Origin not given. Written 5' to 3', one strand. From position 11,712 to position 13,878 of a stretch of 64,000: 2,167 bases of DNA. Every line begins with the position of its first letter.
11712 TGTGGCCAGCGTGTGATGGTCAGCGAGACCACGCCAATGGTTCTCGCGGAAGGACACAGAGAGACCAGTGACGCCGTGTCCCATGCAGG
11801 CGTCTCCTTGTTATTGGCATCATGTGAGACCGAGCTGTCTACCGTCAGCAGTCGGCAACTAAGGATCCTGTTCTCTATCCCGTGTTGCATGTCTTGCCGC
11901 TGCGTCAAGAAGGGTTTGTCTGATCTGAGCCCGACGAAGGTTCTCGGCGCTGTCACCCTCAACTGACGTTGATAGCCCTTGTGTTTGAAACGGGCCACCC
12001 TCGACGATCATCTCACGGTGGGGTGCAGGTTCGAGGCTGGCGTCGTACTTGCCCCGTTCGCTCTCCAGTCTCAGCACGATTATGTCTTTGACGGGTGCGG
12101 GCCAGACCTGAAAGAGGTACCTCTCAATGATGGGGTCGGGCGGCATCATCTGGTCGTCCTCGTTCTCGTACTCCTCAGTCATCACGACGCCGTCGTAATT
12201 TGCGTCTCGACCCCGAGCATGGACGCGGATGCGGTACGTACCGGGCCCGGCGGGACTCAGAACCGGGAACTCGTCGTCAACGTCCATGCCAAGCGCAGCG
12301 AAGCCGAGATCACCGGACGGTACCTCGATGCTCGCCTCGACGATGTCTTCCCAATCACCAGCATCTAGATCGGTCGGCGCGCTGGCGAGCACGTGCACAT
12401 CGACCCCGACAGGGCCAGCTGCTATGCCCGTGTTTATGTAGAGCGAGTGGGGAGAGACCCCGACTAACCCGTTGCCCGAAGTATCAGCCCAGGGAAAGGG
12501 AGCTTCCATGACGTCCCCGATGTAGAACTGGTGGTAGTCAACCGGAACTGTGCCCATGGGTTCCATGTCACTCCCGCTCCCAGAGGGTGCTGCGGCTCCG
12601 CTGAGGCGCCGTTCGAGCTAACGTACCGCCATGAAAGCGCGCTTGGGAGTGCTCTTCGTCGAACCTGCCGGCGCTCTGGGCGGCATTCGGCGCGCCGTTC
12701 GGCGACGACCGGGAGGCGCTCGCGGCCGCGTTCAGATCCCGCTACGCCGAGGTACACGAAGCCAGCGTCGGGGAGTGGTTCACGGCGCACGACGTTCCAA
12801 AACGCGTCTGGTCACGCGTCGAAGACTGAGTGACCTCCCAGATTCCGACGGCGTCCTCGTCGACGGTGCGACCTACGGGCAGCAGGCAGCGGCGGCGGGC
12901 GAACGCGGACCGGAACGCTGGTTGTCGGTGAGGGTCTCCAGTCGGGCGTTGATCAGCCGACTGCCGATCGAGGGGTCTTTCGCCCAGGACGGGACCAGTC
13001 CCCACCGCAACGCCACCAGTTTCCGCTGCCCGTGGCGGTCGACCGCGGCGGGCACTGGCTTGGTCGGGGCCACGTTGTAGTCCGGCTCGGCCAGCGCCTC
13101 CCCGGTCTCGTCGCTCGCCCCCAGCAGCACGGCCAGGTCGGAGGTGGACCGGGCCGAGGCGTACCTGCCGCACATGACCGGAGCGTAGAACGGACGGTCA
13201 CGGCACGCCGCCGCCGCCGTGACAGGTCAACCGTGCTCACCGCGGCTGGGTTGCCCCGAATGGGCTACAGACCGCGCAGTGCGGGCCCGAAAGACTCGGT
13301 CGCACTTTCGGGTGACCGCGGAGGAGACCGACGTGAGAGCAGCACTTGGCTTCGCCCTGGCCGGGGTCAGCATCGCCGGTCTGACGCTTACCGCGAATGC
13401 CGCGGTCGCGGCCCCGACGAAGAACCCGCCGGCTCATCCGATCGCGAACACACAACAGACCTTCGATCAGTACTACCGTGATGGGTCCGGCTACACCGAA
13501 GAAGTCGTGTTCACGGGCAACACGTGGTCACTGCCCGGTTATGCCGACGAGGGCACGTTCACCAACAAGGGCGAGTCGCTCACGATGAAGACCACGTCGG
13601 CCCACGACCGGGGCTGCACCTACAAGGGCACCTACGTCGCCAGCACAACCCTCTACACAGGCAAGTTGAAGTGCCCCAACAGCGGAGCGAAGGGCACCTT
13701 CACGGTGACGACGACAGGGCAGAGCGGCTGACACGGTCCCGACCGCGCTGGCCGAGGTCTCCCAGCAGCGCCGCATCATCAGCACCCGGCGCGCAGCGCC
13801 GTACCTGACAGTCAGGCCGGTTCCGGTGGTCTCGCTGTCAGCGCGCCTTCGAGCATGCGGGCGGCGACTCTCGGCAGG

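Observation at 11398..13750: tRNA-Lys-associated lower-GC islet with att-like duplication and a decayed SRAP (YedK) gene at its far edge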

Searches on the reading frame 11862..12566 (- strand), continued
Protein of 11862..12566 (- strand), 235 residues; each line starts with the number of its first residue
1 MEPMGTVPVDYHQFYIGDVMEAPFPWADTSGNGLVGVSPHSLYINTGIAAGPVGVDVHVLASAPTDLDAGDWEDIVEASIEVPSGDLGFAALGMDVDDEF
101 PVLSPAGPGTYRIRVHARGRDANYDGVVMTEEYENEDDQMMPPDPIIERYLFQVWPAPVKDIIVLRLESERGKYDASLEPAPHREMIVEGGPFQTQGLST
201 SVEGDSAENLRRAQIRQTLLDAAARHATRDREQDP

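Call 71: predict_structure(alignment_id=A2)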
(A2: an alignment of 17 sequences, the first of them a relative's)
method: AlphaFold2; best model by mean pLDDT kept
length: 235 residues; sequences in the alignment: 17
mean_pLDDT: 79.7   pTM: 0.70
mean pLDDT of the five models: 79.7, 78.1, 78.0, 77.1, 75.5
residues with pLDDT >= 90: 104; 70-90: 63; 50-70: 43; < 50: 25
segments of 3 or more residues with pLDDT < 50: 127-129, 186-203
pLDDT, mean of each block of 10 residues (from residue 1): 82 90 67 88 92 94 89 96 95 88 95 96 62 56 72 97 94 84 50 40 59 81 77 57
secondary structure, 60 per line:
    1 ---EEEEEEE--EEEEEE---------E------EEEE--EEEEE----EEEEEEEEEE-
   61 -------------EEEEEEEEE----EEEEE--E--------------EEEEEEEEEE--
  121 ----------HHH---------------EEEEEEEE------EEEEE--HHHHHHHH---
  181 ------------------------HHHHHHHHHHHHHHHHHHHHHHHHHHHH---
elements in order: E4-10 E13-18 E35-38 E41-45 E50-59 E74-82 E87-91 E109-118 E149-156 E163-167 H170-177 H205-232

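Call 76: search_solved_structures(query=A2, max_evalue=10, show_alignments=2)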
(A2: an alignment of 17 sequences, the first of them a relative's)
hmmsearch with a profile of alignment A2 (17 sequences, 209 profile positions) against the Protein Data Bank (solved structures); distinct sequences matched with E-value up to 10: 0.

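Call 88: search_protein_representatives(alignment_id=A2)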
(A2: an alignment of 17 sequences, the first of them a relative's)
Query: 17 sequences, 209 profile positions. Proteins with E-value up to 0.001 (for the whole library): 3224; up to 1e-10: 1803; up to 1e-30: 326. The best 150 are listed.
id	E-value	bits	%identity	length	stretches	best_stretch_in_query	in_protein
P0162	2.5e-73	262.6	-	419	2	5-161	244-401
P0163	1.7e-71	256.6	-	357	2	2-164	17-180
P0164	6.2e-67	241.7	-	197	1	2-200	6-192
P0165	8.3e-67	241.3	-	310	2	30-162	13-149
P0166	1.9e-66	240.1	-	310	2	29-161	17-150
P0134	1.4e-63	230.8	-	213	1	2-196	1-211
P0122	4.0e-57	209.7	-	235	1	2-193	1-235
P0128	5.6e-57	209.2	-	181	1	3-159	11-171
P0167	2.3e-55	204.0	-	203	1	3-165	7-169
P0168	6.6e-55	202.5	-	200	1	2-183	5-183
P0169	2.7e-54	200.5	-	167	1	5-161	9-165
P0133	1.3e-53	198.2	-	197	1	3-186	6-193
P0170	3.8e-52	193.5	-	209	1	3-175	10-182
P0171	9.4e-52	192.2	-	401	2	5-166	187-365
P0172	2.1e-51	191.0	-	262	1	5-161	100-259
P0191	4.0e-48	180.3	-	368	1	1-200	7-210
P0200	5.9e-47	176.5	-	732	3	26-161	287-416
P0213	6.5e-46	173.1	-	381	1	2-193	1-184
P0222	6.5e-45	169.8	-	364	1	4-150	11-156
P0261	1.6e-41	158.7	-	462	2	2-174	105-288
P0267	4.7e-41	157.2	-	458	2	39-150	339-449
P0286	9.6e-40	152.9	-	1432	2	9-162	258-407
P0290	2.2e-39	151.7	-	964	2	4-161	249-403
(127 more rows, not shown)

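Call 89: search_protein_families(library=pfam, proteins=[P0162, P0171, P0200, P0261, P0267, P0286, P0290, P0222, P0213, P0191], max_evalue=0.01)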
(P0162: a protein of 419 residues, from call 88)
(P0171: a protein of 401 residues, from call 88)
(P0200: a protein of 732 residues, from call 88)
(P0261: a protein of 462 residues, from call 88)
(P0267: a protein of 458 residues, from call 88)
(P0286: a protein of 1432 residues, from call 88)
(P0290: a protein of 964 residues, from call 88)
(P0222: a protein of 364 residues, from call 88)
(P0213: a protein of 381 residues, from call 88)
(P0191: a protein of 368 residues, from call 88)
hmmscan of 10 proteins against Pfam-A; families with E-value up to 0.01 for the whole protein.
P0162 (419 aa): 0 families

P0171 (401 aa): 0 families

P0200 (732 aa): 0 families

P0261 (462 aa): 0 families

P0267 (458 aa): 0 families

P0286 (1432 aa): 1 family
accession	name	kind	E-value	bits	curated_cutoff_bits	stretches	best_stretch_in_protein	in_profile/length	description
PF20062.4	DUF6461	-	9.5e-12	45.2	23.2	1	422-543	11-150/215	Family of unknown function (DUF6461)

P0290 (964 aa): 0 families

P0222 (364 aa): 0 families

P0213 (381 aa): 0 families

P0191 (368 aa): 0 families

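Call 91: search_protein_families(library=padloc, proteins=[window:11862-12566:-], max_evalue=0.01)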
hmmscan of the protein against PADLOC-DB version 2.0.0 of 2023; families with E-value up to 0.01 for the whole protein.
window:11862-12566:- (235 aa): 0 families

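Call 94: fold_search(model_id=the predicted structure, library=pdb)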
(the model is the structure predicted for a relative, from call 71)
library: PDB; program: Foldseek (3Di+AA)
matches with E <= 10: 86; with E <= 0.001: 4
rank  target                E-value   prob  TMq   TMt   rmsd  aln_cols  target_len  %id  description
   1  6i86_A                2.8e-05  1.00  0.40  0.57   7.1       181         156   16  Crocagin biosynthetic gene J (released 2019-03-13)
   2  6i86_C                3.3e-05  1.00  0.40  0.57   6.3       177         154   17  Crocagin biosynthetic gene J (released 2019-03-13)
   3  4mqd_B                1.7e-04  1.00  0.43  0.71   5.2       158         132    9  Crystal structure of ComJ, inhibitor of the DNA degrading activity of NucA, from Bacillus subtilis (released 2013-10-09)
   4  4mqd_A                1.7e-04  1.00  0.43  0.72   4.9       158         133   10  Crystal structure of ComJ, inhibitor of the DNA degrading activity of NucA, from Bacillus subtilis (released 2013-10-09)
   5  8hfr_dG               8.8e-01  0.07  0.09  0.15   9.7        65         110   14  NPC-trapped pre-60S particle (released 2023-04-12)
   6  9g30_AE               1.2e+00  0.06  0.10  0.19   9.3        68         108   12  The structure of the Candida albicans ribosome with tRNA-fMet, mRNA, and compounds (GEN and MFQ) shows strong density (released 2025-04-23)
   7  8rxh_Le               1.2e+00  0.06  0.17  0.20  11.8       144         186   10  CRYO-EM STRUCTURE OF LEISHMANIA MAJOR 80S RIBOSOME WITH A/P/E-site tRNA AND mRNA : PARENTAL STRAIN (released 2024-05-15)
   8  3m4f_A                1.2e+00  0.09  0.17  0.21  12.0       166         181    5  Structural insights into the acidophilic pH adaptation of a novel endo-1,4-beta-xylanase from Scytalidium acidophilum (released 2010-07-28)
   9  8xzz_B                2.2e+00  0.04  0.15  0.17  13.1       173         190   10  Structure of a xylanase Xyl-1 M4 E175A in complex with xylobiose (released 2024-11-27)
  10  1yna                  2.3e+00  0.06  0.17  0.19  12.8       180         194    7  ENDO-1,4-BETA-XYLANASE, ROOM TEMPERATURE, PH 4.0 (released 1997-02-12)
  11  6qe8                  2.3e+00  0.05  0.15  0.18  12.2       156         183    4  Crystal structure of Aspergillus niger GH11 endoxylanase XynA in complex with xylobiose epoxide activity based probe (released 2019-06-05)
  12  6az3_e                2.9e+00  0.04  0.17  0.28  10.4       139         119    9  Cryo-EM structure of of the large subunit of Leishmania ribosome bound to paromomycin (released 2017-12-06)
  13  3ri8                  2.9e+00  0.04  0.15  0.18  12.0       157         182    4  Xylanase C from Aspergillus kawachii D37N mutant (released 2011-10-12)
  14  5k7p                  2.9e+00  0.04  0.14  0.17  13.5       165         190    6  MicroED structure of xylanase at 2.3 A resolution (released 2017-04-05)
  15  8s09_5                3.1e+00  0.01  0.09  0.04  21.0       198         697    9  H. sapiens MCM2-7 double hexamer bound to double stranded DNA (released 2024-10-02)
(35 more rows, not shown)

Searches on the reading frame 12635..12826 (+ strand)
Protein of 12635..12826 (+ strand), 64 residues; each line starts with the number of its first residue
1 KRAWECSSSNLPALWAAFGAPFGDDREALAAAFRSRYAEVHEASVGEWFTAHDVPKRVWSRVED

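Call 11: search_protein_families(library=pfam, proteins=[window:12635-12826:+], max_evalue=0.1)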
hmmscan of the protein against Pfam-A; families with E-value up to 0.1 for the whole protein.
seq(64 aa): 0 families

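Call 12: search_protein_families(library=ncbifam, proteins=[window:12635-12826:+], max_evalue=0.1)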
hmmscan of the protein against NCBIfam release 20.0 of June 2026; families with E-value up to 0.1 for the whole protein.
seq(64 aa): 0 families

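Call 31: find_homologous_proteins(query=window:12635-12826:+, max_evalue=1)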
Query seq(64 aa) (64 aa): 1 proteins with E <= 1 among 1 candidates.
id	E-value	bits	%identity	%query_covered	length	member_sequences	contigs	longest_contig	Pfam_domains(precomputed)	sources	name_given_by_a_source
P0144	2.3e-20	89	75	88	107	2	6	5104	-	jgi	jgi:hypothetical protein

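Call 33: find_encoding_contigs(protein=P0144, flank=6000, max_places=6)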
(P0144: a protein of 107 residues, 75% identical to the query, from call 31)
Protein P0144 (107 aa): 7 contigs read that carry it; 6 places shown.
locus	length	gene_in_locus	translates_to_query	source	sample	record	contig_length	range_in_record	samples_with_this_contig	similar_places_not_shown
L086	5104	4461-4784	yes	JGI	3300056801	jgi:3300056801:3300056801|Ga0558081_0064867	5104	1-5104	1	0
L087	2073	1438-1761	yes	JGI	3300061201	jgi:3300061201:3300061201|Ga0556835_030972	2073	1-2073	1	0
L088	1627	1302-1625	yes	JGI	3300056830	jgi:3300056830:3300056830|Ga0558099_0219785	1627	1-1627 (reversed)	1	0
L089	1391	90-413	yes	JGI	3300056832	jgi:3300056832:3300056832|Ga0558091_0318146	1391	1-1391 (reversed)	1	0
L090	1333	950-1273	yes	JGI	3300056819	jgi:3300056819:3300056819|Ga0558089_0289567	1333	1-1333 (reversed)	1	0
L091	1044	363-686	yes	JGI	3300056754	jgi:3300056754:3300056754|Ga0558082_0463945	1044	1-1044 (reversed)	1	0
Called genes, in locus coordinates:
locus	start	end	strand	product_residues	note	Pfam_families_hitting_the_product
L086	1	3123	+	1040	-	?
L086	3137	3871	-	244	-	-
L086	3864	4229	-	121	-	-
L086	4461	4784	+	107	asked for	-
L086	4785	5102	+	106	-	?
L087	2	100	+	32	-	?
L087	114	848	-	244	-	-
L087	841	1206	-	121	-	-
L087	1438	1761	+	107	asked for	-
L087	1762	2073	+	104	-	?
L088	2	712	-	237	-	?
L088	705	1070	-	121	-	-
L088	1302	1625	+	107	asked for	?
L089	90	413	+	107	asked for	-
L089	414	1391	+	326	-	?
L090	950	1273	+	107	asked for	-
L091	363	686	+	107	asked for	-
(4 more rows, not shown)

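Call 37: search_protein_families(library=pfam, proteins=[L089:414-1391:+, L086:3140-3871:-, L086:3867-4229:-, P0144], max_evalue=0.1)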
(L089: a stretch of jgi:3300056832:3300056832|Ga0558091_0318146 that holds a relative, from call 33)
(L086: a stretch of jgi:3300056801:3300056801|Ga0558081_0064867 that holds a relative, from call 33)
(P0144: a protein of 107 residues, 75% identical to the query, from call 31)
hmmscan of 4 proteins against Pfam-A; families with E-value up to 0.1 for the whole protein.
L089:414-1391:+ (326 aa): 2 families
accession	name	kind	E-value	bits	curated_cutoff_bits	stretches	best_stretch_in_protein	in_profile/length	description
PF22558.3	REase-ARP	-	2.2e-10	41.1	27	1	214-317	24-111/270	Restriction Endonuclease associating with ARP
PF20796.3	PDDEXK_13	-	0.02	14.7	27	1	183-303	6-126/290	PD-(D/E)XK nuclease superfamily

L086:3140-3871:- (244 aa): 0 families

L086:3867-4229:- (121 aa): 0 families

P0144 (107 aa): 0 families

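Call 65: search_protein_families(library=phrogs, proteins=[P0144], max_evalue=1)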
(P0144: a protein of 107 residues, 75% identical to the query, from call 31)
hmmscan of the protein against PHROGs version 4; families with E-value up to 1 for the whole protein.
P0144 (107 aa): 0 families

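Call 91: search_protein_families(library=padloc, proteins=[P0144, L089:414-1391:+, L086:3140-3871:-, L086:3867-4229:-], max_evalue=0.01)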
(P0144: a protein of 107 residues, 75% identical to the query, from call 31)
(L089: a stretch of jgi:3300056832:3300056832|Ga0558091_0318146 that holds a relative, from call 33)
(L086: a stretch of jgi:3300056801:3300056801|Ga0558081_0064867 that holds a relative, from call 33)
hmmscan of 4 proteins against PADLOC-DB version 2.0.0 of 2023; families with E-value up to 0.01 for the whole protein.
P0144 (107 aa): 0 families

L089:414-1391:+ (326 aa): 0 families

L086:3140-3871:- (244 aa): 0 families

L086:3867-4229:- (121 aa): 0 families

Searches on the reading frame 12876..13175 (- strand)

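Call 11: search_protein_families(library=pfam, proteins=[window:12876-13175:-], max_evalue=0.1)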
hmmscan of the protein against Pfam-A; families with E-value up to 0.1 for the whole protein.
window:12876-13175:- (100 aa): 1 family
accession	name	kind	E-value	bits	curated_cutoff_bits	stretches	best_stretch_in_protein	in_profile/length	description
PF02586.19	SRAP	-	1.7e-23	83.8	27.1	1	1-85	1-87/214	SOS response associated peptidase (SRAP)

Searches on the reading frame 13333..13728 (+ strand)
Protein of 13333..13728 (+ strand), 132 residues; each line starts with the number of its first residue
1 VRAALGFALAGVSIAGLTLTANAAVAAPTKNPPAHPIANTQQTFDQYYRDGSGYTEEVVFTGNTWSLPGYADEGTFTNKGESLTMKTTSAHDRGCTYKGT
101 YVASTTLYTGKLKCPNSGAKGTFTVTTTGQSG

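Call 11: search_protein_families(library=pfam, proteins=[window:13333-13728:+], max_evalue=0.1)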
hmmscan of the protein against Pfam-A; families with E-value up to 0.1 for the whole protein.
window:13333-13728:+ (132 aa): 0 families

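Call 12: search_protein_families(library=ncbifam, proteins=[window:13333-13728:+], max_evalue=0.1)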
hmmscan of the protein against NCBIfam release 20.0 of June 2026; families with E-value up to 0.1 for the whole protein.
window:13333-13728:+ (132 aa): 1 family
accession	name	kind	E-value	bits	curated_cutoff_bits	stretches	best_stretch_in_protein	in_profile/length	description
NF033554.9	floc_PepA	equivalog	0.026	14.3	80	1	9-127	3-119/261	flocculation-associated PEP-CTERM protein PepA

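Call 65: search_protein_families(library=phrogs, proteins=[window:13333-13728:+], max_evalue=1)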
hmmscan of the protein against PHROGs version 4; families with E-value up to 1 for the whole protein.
window:13333-13728:+ (132 aa): 0 families

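Call 89: search_protein_families(library=pfam, proteins=[P0162, P0171, P0200, P0261, P0267, P0286, P0290, P0222, P0213, P0191], max_evalue=0.01)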
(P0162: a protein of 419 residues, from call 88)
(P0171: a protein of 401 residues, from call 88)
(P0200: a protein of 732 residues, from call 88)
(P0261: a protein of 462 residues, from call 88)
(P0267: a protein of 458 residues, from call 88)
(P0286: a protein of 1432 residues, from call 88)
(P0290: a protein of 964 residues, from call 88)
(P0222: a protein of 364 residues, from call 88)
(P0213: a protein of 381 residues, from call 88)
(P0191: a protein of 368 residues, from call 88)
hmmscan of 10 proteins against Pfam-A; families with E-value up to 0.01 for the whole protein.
P0162 (419 aa): 0 families

P0171 (401 aa): 0 families

P0200 (732 aa): 0 families

P0261 (462 aa): 0 families

P0267 (458 aa): 0 families

P0286 (1432 aa): 1 family
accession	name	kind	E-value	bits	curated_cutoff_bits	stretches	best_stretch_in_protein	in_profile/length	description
PF20062.4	DUF6461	-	9.5e-12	45.2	23.2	1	422-543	11-150/215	Family of unknown function (DUF6461)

P0290 (964 aa): 0 families

P0222 (364 aa): 0 families

P0213 (381 aa): 0 families

P0191 (368 aa): 0 families

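Call 91: search_protein_families(library=padloc, proteins=[window:13333-13728:+], max_evalue=0.01)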
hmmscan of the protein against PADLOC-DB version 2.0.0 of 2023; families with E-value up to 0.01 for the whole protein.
window:13333-13728:+ (132 aa): 0 families
